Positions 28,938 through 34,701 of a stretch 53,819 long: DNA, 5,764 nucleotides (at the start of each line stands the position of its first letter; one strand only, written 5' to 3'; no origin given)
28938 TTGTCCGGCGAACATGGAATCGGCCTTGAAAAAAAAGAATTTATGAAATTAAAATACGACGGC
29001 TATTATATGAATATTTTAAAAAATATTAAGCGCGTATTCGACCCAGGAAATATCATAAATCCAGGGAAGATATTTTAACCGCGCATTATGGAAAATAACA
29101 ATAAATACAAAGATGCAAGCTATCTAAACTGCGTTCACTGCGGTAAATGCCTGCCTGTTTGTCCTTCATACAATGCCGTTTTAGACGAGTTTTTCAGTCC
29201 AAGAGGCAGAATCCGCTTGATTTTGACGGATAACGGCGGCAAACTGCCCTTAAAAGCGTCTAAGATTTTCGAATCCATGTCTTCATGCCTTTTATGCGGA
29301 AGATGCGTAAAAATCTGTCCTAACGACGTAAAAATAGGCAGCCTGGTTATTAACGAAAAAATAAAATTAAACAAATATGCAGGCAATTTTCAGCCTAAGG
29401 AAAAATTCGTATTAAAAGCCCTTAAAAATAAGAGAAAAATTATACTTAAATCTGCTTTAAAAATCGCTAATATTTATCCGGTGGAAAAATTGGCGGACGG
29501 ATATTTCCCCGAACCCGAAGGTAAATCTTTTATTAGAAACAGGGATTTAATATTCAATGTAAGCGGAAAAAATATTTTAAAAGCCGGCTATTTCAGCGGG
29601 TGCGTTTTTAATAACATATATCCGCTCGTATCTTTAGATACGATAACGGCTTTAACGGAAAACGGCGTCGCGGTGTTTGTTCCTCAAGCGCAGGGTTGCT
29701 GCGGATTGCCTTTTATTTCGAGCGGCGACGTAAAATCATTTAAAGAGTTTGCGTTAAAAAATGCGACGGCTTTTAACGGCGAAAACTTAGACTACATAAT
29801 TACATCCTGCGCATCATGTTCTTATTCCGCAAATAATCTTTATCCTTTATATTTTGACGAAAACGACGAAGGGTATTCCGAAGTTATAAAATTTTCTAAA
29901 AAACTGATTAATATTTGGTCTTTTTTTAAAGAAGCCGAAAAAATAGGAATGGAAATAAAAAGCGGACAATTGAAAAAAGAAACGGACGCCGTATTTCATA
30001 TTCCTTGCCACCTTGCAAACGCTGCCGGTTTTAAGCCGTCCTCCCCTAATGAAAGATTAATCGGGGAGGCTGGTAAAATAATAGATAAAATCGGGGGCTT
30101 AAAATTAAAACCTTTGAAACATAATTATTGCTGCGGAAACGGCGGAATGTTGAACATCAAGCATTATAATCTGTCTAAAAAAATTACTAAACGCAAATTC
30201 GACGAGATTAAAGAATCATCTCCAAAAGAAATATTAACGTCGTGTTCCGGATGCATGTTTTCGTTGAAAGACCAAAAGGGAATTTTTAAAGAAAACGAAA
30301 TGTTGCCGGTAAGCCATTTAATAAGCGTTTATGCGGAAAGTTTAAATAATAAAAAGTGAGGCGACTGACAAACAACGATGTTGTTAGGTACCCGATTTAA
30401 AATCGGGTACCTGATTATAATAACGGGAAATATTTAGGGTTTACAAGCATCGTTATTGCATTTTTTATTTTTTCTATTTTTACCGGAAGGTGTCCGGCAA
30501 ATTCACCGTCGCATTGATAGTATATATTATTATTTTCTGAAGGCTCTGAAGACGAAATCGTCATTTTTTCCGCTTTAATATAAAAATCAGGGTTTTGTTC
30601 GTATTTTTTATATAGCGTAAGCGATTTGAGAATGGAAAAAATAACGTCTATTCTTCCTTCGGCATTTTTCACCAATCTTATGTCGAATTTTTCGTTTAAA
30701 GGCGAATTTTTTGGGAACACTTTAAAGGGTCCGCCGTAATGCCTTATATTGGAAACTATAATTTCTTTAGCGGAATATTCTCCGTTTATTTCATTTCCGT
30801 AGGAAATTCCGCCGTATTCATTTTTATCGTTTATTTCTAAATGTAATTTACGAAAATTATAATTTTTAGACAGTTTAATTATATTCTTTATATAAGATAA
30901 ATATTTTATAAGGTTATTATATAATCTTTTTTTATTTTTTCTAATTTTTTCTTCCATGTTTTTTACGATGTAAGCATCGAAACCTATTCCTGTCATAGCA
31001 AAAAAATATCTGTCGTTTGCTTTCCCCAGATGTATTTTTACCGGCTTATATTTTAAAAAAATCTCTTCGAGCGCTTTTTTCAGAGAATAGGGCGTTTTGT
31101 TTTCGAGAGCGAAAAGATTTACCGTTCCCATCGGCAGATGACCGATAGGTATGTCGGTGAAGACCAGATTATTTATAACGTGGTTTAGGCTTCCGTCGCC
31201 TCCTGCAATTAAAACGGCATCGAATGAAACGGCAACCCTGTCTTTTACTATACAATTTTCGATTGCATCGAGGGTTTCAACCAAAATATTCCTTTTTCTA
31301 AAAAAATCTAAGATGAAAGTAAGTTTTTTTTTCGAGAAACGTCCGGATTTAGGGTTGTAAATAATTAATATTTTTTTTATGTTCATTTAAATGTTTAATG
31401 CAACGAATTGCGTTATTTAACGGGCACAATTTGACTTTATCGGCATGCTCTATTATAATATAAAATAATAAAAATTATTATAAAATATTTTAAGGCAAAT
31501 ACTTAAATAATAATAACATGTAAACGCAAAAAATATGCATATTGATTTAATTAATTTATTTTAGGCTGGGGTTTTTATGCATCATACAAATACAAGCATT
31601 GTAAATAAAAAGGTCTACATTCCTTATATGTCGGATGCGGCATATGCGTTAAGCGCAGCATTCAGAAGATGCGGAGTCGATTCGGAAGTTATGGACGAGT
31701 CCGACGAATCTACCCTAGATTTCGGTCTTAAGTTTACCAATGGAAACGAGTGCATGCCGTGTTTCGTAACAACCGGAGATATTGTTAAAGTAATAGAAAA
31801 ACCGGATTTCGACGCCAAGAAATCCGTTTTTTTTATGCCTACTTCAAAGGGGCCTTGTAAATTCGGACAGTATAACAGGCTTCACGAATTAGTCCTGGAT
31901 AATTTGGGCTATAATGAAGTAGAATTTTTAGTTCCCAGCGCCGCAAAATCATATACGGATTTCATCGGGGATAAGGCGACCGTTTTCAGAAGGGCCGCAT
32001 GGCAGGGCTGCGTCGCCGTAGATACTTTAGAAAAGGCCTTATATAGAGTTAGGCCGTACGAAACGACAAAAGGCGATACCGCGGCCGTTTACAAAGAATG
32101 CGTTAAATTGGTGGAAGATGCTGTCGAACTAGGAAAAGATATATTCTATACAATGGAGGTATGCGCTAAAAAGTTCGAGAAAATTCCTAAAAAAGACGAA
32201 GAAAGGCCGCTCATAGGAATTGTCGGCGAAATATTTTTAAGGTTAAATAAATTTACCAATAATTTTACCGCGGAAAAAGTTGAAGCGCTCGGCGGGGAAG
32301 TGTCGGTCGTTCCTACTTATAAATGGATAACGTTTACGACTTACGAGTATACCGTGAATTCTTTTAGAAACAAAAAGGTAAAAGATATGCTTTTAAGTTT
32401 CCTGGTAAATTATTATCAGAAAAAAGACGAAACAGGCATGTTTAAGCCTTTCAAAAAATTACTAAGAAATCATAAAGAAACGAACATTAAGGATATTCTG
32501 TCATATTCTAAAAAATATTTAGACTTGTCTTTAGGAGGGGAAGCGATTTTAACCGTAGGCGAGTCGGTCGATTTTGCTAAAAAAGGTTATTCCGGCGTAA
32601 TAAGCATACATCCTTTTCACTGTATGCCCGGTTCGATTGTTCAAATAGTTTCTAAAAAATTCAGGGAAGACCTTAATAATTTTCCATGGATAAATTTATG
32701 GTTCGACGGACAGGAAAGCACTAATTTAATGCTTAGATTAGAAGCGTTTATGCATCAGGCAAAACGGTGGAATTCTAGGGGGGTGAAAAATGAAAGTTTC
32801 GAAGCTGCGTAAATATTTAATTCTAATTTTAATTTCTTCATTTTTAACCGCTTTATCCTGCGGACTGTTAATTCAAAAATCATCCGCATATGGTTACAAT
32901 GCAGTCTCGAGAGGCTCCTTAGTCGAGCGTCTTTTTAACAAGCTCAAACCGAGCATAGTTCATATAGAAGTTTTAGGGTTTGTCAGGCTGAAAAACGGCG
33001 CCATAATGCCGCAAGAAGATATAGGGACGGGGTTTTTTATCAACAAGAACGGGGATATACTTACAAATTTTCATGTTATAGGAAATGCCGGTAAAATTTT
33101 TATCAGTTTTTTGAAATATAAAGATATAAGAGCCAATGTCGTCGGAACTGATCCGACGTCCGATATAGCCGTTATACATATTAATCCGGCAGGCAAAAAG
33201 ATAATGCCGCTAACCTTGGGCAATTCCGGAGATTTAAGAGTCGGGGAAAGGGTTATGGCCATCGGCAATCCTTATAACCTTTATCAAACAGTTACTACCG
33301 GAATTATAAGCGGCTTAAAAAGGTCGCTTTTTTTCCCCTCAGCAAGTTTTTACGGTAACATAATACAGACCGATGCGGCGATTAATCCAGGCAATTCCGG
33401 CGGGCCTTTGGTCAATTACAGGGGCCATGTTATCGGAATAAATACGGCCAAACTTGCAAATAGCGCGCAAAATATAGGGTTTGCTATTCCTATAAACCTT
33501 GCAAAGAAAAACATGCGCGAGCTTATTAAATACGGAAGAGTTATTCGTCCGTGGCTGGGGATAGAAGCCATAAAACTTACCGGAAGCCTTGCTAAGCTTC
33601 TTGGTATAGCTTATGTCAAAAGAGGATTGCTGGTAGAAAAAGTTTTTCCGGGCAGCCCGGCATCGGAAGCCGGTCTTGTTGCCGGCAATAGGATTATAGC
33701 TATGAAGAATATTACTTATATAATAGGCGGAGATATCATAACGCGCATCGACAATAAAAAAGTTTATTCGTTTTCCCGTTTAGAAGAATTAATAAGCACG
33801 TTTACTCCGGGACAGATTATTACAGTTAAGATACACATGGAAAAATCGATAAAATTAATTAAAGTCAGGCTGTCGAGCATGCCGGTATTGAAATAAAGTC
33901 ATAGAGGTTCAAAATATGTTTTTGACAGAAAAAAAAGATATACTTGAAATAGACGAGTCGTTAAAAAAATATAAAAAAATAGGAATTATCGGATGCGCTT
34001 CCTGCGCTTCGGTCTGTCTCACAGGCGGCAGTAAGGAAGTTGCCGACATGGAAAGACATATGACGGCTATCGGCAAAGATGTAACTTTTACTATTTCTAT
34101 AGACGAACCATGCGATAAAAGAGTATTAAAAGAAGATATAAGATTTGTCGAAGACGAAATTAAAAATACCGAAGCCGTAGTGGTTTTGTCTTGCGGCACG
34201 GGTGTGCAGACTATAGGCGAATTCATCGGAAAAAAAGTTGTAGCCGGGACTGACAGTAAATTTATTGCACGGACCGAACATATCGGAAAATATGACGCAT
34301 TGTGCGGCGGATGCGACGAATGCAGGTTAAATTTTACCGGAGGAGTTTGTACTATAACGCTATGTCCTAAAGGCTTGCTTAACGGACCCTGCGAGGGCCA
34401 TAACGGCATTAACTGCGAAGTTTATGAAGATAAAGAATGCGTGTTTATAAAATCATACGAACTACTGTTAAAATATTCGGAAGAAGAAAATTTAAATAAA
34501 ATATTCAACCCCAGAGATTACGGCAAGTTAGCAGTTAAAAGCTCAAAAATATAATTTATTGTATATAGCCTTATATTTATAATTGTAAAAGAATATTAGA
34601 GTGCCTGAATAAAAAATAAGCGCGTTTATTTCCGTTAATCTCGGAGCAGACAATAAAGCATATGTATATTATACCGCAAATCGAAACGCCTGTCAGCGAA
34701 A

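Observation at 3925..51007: Eight copies of a 5-unit, 11-bp-periodic Pho-box-like promoter module define a candidate phosphate-starvation regulon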

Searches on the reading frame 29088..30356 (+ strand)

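Call 9: search_protein_families(library=pfam, proteins=[window:29088-30356:+])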
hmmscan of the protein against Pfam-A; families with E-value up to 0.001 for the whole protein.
window:29088-30356:+ (423 aa): 12 families
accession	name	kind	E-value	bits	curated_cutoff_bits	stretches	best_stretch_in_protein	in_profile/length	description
PF02754.22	CCG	-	1.2e-28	99.5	20.6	2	302-394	2-85/85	Cysteine-rich domain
PF13183.11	Fer4_8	-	4.6e-12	46.7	27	1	13-81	3-68/68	4Fe-4S dicluster domain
PF12838.12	Fer4_7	-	2.2e-10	41.3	27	1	14-80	1-51/52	4Fe-4S dicluster domain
PF13534.11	Fer4_17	-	2e-09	38.3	22.2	1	14-81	1-60/61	4Fe-4S dicluster domain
PF13237.11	Fer4_10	-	1e-08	35.4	25.5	1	14-78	8-53/53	4Fe-4S dicluster domain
PF13187.11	Fer4_9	-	7.4e-08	32.7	27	0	65-80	35-50/52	4Fe-4S dicluster domain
PF13484.11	Fer4_16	-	4.8e-07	30.9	30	1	14-79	1-65/66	4Fe-4S double cluster binding domain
PF12837.12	Fer4_6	-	5e-07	29.8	25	1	64-80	6-22/24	4Fe-4S binding domain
PF00037.32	Fer4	-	1.2e-06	28.5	21.1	1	65-81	6-22/24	4Fe-4S binding domain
PF25160.1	LdpA_Fe-S-bd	-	3.2e-06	27.3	27.6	0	65-80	26-41/49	LdpA Fe-S cluster-binding domain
PF12797.12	Fer4_2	-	0.00021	21.5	24.5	0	64-78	7-21/22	4Fe-4S binding domain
PF13746.11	Fer4_18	-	0.00037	21.1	27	0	58-83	52-77/114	4Fe-4S dicluster domain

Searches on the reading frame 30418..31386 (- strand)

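Call 9: search_protein_families(library=pfam, proteins=[window:30418-31386:-])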
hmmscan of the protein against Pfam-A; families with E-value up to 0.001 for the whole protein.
window:30418-31386:- (323 aa): 3 families
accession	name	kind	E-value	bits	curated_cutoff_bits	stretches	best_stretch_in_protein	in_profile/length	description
PF00781.29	DAGK_cat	-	2.1e-17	63.3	23.6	1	5-122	1-124/125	Diacylglycerol kinase catalytic domain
PF19279.4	YegS_C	-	1.1e-06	28.9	27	1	160-314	22-157/158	YegS C-terminal NAD kinase beta sandwich-like domain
PF00609.24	DAGK_acc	-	1.6e-05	25.8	27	1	133-295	7-157/158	Diacylglycerol kinase accessory domain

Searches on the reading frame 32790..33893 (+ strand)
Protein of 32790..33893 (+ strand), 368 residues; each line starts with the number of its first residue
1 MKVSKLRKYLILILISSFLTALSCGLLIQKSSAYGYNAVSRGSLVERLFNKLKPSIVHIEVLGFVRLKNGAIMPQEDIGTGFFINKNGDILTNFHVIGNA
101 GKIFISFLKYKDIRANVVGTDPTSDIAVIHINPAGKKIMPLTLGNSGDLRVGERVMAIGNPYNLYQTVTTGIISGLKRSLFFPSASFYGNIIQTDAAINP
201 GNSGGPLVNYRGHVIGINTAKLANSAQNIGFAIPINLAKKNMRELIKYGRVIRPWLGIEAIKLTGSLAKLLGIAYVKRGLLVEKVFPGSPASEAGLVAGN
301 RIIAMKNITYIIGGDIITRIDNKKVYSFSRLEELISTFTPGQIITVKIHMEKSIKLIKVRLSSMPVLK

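Call 9: search_protein_families(library=pfam, proteins=[window:32790-33893:+])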
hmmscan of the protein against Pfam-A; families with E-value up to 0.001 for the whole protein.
window:32790-33893:+ (368 aa): 5 families
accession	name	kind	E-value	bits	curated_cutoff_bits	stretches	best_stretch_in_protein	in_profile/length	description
PF13365.12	Trypsin_2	-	1.9e-31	110.2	27.6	1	79-217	1-144/144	Trypsin-like peptidase domain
PF00089.32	Trypsin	-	8.4e-19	68.7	20.6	1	76-238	24-216/220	Trypsin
PF13180.12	PDZ_2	-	6.3e-08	33.2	27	1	256-360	3-79/80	PDZ domain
PF17820.7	PDZ_6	-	5.1e-06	26.6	27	0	282-304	2-24/54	PDZ domain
PF00595.29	PDZ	-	4.1e-05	24.3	23.2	0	277-305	24-52/81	PDZ domain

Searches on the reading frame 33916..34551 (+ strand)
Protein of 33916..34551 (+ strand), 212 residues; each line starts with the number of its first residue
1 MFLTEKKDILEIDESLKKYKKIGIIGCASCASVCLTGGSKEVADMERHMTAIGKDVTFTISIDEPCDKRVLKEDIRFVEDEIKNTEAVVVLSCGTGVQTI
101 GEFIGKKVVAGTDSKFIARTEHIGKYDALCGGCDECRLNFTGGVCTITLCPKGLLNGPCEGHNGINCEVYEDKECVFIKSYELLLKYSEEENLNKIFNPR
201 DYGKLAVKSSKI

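Call 9: search_protein_families(library=pfam, proteins=[window:33916-34551:+])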
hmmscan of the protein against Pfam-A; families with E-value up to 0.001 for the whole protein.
window:33916-34551:+ (212 aa): 1 family
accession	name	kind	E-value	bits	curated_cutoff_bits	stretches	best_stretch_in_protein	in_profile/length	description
PF12225.13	DUF5981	-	4.4e-25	87.6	23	1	110-202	2-94/95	Methylene-tetrahydrofolate reductase C terminal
